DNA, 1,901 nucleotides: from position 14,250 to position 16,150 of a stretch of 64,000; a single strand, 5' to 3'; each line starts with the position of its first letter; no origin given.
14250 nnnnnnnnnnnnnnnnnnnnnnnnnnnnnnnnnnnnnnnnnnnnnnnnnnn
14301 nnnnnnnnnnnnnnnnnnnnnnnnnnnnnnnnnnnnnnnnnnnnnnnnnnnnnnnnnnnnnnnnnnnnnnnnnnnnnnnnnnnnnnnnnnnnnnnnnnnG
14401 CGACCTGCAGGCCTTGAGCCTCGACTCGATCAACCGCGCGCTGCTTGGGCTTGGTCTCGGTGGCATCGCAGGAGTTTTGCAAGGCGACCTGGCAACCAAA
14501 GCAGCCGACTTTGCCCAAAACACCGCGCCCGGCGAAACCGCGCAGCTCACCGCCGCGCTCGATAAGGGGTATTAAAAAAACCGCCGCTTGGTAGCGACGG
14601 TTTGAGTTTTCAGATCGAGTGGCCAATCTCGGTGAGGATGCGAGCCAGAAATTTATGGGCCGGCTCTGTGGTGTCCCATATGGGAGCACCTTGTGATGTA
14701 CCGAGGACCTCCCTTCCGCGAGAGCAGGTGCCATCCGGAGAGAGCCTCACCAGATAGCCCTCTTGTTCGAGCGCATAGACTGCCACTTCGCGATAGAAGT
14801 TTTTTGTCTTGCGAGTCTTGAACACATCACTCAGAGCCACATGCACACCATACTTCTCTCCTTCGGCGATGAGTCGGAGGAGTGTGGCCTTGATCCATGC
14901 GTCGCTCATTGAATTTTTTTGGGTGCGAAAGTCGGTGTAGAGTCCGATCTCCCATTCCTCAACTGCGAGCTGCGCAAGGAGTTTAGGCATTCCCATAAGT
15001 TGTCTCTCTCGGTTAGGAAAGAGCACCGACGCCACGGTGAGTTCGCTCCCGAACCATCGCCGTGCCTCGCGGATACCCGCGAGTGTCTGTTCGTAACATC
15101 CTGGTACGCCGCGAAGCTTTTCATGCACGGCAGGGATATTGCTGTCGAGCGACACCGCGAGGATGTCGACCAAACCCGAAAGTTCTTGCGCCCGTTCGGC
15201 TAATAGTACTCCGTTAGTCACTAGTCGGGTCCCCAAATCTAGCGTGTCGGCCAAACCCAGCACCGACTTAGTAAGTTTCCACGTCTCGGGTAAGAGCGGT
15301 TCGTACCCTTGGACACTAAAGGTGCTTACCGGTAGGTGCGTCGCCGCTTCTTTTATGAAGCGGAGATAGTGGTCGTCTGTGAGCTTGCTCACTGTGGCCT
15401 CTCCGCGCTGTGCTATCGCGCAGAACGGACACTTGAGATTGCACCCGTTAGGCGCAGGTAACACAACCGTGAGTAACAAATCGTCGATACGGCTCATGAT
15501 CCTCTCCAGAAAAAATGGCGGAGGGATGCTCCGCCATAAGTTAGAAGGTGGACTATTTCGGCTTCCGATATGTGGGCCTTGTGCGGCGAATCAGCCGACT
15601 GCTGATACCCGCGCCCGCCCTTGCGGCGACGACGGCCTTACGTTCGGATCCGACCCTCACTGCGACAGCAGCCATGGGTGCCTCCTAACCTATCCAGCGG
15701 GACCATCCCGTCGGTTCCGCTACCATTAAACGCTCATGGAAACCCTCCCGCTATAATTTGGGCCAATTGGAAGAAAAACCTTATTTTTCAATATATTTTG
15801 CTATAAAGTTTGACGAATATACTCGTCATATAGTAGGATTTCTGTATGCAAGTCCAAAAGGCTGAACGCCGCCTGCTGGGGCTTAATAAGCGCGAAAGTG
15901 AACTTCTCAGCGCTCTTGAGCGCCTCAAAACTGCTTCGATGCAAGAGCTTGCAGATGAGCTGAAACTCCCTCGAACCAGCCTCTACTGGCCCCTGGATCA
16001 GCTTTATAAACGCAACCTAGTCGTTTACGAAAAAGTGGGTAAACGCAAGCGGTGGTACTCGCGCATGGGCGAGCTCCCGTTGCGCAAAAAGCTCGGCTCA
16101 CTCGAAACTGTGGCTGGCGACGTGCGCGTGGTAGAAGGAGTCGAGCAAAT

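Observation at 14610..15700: Basic 40-aa sORF and attenuator hairpin immediately upstream of a radical SAM enzyme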

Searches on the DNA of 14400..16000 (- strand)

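Call 4: search_rna_families(source=window, start=14400, end=16000, threshold=evalue, max_evalue=10, show_alignments=3)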
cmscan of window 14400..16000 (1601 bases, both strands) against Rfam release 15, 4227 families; matches with E-value up to 10: 5.
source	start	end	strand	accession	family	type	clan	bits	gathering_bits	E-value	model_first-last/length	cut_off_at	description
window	15363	15431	-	RF00194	Rubella_3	Cis-reg;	-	21.7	35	0.23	1-68/68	no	Rubella virus 3' cis-acting element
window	14569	14655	-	RF02074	STnc240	Gene; sRNA;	-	19.5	55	8.9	1-77/77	no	Enterobacterial sRNA STnc240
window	14574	14641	-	RF01394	isrK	Gene; sRNA;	-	15.5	50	2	1-77/77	no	isrK Hfq binding RNA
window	14581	14600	-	RF03024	Rothia-sucC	Cis-reg;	-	15.4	64.5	8.6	19-38/59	no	Rothia-sucC RNA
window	14877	14896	+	RF02117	FMR1-AS1_1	Gene; lncRNA;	-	12.2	40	9.8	36-56/56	no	FMR1 antisense RNA 1 conserved region 1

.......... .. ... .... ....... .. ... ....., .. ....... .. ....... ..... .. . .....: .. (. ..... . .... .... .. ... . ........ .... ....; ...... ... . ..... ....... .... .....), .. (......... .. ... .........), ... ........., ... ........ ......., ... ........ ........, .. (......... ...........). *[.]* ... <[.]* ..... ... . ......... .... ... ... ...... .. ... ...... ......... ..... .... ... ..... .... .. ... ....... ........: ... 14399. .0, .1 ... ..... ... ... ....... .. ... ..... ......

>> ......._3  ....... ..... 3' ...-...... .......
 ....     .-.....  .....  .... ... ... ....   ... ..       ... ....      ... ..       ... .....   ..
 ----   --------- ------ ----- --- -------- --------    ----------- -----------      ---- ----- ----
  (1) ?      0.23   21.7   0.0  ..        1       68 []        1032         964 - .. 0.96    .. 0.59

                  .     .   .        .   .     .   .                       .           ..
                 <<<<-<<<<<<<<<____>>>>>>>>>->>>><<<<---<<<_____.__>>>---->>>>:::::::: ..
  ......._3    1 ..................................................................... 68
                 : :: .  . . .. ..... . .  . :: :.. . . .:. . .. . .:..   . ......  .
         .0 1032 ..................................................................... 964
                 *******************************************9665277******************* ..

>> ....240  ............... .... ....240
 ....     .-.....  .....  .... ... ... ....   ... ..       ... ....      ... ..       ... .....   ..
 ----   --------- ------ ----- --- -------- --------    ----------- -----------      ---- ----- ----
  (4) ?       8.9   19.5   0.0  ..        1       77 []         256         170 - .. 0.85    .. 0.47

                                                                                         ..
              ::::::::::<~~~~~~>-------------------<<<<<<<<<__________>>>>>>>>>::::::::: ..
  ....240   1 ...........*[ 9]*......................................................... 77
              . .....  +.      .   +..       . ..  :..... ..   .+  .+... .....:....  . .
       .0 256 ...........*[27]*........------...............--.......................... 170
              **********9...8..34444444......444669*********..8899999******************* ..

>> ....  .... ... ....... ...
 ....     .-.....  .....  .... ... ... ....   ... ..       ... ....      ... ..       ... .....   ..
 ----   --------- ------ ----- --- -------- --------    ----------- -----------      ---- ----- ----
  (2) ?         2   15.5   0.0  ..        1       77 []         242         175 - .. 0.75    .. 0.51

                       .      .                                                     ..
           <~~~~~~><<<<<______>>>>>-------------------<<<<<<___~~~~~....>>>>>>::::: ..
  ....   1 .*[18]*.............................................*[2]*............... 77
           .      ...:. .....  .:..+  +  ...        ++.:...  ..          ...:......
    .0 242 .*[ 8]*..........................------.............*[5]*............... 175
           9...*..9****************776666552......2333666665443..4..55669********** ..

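Call 30: search_rna_families(sources=[L071, L052, L008, L013, L129, L050, L004, L001, L006, L056, L124], threshold=gathering)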
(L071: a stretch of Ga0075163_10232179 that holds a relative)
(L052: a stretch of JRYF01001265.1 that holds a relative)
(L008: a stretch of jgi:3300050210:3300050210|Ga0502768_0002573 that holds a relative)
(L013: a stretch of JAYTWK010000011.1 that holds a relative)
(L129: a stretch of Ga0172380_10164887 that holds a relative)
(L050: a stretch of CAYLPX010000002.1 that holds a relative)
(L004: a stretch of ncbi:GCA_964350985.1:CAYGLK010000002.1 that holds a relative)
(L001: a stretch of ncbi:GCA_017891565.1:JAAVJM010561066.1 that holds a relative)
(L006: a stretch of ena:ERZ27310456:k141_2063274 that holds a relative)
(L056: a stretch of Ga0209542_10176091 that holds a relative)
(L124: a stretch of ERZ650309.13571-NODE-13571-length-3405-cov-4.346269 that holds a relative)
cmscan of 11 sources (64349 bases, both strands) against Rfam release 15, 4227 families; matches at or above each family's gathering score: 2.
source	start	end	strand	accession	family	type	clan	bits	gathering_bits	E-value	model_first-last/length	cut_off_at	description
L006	1236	1306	+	RF00005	tRNA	Gene; tRNA;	CL00001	71.4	29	1.3e-13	1-71/71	no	tRNA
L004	2375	2447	+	RF00005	tRNA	Gene; tRNA;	CL00001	65.5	29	5.5e-12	1-71/71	no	tRNA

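Call 69: search_rna_families(source=L134, start=2560, end=3020, threshold=evalue, max_evalue=5, show_alignments=2)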
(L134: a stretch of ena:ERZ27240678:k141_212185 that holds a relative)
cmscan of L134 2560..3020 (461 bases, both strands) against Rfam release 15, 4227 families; matches with E-value up to 5: 4.
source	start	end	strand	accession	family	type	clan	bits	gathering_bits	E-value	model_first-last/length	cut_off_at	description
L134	2706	2753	-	RF03593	mir-2331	Gene; miRNA;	-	18.4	100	1.5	1-71/71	no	mir-2331 microRNA precursor family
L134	2714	2742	+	RF00489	ctRNA_p42d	Gene; antisense;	-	17.3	50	0.58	7-33/46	no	ctRNA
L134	2674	2767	-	RF01390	isrG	Gene; sRNA;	-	15.7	100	0.04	1-279/279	no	isrG Hfq binding RNA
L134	2823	2861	+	RF01985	ZEB2_AS1_2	Gene; lncRNA;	-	13.8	70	1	1-61/61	no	ZEB2 antisense RNA 1 conserved region 2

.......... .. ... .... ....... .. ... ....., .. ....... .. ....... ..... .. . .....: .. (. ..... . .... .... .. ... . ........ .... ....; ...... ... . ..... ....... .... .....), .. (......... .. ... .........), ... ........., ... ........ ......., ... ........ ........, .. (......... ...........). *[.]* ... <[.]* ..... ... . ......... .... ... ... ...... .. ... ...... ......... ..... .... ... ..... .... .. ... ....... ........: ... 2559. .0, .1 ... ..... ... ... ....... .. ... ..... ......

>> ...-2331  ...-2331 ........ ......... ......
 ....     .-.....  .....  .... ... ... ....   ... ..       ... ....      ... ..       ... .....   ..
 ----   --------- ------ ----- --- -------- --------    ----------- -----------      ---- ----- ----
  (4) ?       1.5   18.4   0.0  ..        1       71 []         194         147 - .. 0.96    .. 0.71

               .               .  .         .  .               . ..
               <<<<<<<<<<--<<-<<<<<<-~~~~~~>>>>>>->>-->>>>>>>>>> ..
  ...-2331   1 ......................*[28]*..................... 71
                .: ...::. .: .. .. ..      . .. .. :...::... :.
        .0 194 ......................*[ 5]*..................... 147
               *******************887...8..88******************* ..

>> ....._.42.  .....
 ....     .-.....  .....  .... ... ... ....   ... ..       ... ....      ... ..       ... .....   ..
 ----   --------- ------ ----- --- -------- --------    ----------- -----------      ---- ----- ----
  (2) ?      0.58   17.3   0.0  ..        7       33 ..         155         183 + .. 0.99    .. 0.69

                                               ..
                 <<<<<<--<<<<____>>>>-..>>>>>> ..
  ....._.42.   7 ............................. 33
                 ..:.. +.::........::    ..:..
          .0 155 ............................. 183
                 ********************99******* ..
